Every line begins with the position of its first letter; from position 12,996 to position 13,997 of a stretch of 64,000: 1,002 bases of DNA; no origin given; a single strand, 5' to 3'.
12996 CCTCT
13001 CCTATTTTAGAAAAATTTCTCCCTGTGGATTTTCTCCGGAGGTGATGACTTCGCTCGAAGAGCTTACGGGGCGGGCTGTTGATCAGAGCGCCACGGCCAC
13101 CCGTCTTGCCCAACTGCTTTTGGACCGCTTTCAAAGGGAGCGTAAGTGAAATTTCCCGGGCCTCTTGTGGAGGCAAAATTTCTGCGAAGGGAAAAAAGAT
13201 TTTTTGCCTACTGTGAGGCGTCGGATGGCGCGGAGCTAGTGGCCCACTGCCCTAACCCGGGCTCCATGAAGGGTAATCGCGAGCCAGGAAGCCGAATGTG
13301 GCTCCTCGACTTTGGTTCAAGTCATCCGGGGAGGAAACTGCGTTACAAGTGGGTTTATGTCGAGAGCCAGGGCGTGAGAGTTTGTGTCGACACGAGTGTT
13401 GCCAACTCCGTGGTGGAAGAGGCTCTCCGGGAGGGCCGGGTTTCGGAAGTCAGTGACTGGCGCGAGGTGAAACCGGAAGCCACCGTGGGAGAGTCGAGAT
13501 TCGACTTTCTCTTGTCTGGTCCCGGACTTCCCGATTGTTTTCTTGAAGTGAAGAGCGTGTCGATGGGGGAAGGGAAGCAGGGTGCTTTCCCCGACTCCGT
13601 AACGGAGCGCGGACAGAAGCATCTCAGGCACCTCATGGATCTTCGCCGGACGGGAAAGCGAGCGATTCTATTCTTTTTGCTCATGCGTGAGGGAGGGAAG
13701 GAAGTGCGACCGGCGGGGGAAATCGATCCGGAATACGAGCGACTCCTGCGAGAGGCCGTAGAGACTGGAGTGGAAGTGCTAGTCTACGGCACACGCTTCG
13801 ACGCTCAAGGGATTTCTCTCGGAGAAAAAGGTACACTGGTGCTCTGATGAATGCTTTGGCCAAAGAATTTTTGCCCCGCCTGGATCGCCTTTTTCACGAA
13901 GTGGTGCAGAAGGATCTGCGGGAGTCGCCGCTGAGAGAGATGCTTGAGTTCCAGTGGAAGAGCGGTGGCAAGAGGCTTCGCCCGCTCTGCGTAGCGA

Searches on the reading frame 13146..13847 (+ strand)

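Call 5: search_protein_families(library=pfam, proteins=[window:13146-13847:+], max_evalue=0.1)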
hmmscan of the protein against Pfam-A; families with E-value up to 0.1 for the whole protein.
window:13146-13847:+ (233 aa): 2 families
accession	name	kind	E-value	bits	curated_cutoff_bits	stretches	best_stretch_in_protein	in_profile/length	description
PF03749.19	SfsA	-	8e-45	152.5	22.8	1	85-221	2-137/138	Sugar fermentation stimulation protein RE domain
PF17746.7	SfsA_N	-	3e-17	62.9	25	1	13-81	1-63/63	SfsA N-terminal OB domain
